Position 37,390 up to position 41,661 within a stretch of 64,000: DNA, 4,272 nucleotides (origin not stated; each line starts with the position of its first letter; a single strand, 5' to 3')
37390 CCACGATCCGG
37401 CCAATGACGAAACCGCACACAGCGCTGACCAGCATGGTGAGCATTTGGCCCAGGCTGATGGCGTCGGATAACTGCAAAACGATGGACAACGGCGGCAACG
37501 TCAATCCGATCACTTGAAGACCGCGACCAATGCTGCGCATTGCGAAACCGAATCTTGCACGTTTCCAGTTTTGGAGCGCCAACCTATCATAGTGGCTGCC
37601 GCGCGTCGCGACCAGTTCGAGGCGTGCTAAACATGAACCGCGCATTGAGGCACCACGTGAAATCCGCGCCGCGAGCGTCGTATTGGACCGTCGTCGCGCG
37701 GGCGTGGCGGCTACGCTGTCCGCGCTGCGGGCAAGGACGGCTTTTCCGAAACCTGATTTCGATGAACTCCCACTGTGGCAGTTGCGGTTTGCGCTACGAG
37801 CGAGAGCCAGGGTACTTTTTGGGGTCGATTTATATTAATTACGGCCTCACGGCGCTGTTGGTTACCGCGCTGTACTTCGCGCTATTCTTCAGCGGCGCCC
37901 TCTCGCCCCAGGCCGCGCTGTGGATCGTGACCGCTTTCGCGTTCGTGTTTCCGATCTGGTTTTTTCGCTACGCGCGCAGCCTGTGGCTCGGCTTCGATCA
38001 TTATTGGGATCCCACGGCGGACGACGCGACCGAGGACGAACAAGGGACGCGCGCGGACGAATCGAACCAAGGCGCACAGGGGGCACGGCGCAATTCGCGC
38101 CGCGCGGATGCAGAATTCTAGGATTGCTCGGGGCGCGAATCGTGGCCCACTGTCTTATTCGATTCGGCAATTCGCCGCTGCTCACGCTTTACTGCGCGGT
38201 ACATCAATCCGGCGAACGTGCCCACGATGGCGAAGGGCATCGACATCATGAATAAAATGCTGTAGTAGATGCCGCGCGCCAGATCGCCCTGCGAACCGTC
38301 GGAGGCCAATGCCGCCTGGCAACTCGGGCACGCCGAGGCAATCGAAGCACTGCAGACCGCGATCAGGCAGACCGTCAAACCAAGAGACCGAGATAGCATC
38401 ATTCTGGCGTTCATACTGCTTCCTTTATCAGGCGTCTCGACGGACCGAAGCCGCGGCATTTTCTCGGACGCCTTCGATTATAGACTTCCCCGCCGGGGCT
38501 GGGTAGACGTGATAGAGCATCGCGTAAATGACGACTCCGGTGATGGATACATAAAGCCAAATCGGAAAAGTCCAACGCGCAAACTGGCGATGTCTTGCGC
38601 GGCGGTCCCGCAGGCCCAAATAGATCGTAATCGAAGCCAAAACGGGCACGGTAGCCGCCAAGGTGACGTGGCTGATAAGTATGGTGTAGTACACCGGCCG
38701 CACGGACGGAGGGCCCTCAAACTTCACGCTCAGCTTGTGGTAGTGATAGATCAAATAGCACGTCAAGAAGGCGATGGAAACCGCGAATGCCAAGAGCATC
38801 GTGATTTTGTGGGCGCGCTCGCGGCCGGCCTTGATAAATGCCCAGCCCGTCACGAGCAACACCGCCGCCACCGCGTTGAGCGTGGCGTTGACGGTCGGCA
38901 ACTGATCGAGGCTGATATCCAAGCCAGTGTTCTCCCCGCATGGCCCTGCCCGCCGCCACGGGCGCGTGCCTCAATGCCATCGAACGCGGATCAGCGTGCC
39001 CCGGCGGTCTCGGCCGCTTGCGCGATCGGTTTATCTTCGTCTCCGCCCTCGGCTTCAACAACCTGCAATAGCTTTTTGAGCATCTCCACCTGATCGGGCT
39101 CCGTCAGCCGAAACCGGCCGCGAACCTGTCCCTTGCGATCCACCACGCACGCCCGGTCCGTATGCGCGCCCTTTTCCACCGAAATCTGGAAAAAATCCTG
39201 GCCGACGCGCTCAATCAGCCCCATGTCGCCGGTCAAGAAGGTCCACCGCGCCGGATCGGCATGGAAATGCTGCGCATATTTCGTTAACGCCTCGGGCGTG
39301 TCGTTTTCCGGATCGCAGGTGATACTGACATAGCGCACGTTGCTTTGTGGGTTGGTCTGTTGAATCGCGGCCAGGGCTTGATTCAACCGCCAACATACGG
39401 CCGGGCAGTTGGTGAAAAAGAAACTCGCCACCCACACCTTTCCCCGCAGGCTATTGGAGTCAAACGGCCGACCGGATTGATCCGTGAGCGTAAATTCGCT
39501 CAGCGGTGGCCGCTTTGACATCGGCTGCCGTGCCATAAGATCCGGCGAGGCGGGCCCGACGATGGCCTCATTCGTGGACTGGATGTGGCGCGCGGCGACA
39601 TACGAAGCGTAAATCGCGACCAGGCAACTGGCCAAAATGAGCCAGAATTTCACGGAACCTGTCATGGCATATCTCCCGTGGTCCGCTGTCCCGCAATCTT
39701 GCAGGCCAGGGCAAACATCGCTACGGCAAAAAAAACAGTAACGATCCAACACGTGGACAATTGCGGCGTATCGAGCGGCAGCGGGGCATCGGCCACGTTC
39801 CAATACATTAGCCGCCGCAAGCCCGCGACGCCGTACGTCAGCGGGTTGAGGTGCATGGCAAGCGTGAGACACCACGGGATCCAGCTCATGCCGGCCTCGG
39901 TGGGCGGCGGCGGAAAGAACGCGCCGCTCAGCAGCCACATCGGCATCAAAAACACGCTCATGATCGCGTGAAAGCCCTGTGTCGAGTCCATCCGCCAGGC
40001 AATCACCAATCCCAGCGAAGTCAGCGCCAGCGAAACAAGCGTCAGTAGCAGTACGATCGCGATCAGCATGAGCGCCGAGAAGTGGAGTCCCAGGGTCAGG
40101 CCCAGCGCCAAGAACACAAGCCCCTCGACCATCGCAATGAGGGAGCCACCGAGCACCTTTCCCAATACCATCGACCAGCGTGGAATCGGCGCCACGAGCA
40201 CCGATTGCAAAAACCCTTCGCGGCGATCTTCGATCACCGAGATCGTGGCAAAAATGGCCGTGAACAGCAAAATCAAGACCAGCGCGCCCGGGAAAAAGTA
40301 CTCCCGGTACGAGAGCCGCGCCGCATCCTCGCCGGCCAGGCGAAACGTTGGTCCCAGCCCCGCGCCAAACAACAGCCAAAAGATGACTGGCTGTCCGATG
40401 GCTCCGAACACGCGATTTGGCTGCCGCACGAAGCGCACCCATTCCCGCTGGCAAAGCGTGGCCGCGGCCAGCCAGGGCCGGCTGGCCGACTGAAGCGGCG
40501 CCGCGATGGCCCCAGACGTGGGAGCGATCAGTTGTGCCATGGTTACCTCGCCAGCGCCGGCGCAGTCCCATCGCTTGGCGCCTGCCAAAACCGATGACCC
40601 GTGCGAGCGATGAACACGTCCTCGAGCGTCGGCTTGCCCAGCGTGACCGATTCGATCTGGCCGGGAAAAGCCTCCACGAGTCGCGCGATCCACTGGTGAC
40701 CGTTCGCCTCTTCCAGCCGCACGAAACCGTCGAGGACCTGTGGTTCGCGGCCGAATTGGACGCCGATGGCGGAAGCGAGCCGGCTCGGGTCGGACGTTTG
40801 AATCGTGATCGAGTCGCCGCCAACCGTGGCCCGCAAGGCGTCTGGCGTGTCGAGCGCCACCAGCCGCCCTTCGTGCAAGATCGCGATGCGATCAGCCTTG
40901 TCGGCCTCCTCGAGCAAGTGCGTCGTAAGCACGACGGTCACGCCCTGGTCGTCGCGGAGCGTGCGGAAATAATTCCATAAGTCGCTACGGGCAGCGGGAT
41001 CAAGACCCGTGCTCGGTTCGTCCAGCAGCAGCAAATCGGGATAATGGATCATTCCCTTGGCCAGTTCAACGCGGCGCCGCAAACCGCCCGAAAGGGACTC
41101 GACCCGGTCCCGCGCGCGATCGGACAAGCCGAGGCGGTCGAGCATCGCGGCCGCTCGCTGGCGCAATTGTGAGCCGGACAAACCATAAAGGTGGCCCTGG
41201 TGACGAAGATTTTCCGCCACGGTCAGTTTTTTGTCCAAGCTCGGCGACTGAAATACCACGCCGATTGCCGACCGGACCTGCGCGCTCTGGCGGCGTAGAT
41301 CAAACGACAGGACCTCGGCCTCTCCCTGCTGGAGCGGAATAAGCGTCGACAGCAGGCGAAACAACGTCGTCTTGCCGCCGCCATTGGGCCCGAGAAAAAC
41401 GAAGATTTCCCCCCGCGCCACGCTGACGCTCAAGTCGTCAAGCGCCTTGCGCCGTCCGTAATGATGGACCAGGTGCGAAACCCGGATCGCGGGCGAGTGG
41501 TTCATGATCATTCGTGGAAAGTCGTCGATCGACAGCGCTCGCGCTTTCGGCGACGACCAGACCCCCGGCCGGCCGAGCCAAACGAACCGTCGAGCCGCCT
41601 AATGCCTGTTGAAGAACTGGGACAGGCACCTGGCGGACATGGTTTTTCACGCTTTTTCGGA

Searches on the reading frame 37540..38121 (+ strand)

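Call 48: search_protein_families(library=pfam, proteins=[window:37540-38121:+], max_evalue=0.0001)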
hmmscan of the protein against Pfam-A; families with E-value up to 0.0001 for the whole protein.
window:37540-38121:+ (193 aa): 1 family
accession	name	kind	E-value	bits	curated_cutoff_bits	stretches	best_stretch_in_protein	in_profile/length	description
PF06170.17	DUF983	-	3.5e-08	34.1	22.6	1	69-152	1-83/85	Protein of unknown function (DUF983)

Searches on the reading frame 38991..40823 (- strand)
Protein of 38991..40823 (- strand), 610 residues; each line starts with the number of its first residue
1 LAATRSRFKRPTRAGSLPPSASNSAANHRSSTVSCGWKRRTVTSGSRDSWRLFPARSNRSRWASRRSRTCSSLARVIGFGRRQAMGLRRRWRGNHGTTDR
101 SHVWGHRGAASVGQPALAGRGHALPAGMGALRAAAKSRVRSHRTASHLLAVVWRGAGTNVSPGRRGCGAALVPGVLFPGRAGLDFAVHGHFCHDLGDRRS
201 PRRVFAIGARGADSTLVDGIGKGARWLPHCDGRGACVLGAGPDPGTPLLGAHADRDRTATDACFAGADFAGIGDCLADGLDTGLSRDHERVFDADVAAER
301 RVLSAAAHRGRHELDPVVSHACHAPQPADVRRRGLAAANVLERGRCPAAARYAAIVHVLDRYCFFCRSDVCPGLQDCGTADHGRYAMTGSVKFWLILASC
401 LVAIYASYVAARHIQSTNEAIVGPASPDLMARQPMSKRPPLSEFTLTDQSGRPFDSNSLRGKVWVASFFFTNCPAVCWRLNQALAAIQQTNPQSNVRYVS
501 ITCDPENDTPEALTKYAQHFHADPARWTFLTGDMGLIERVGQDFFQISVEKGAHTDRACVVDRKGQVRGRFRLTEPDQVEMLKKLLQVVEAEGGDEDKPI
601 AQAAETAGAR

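Call 48: search_protein_families(library=pfam, proteins=[window:38991-40823:-], max_evalue=0.0001)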
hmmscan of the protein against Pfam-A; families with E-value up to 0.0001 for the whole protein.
window:38991-40823:- (610 aa): 1 family
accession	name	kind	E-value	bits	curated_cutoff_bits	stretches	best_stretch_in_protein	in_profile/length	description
PF02630.20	SCO1-SenC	-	8.8e-24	84.4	22.8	1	442-562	2-120/134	SCO1/SenC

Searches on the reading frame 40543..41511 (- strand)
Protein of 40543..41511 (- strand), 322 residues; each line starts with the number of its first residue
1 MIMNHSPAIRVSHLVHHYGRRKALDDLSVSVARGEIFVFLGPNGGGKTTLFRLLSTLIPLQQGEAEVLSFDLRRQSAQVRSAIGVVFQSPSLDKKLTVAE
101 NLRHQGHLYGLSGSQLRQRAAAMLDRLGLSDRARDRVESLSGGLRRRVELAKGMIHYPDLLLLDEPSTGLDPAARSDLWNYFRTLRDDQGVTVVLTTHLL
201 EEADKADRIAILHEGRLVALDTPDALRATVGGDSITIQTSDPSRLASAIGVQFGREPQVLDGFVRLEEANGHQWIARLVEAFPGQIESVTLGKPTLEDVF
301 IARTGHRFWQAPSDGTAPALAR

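Call 12: search_protein_families(library=pfam, proteins=[window:40543-41511:-], max_evalue=0.001)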
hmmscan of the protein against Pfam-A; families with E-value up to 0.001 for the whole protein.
window:40543-41511:- (322 aa): 6 families
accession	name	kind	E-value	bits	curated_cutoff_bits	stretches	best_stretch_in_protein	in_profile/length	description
PF00005.33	ABC_tran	-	3.5e-31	109.1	25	1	24-167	1-136/137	ABC transporter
PF13304.12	AAA_21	-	8.3e-11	42.9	27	1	158-200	259-300/304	AAA domain, putative AbiEii toxin, Type IV TA system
PF13401.12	AAA_22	-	7.3e-05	23.5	27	1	36-196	7-121/130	AAA domain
PF13732.12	DrrA1-3_C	-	0.00021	22.4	27.4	1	222-302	2-79/81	ATP-binding protein DrrA1-3-like, C-terminal domain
PF02463.25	SMC_N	-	0.00031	20.7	40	1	36-212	26-214/220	RecF/RecN/SMC N terminal domain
PF13175.12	AAA_15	-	0.00043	20.5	32.1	0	157-198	328-369/374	AAA ATPase domain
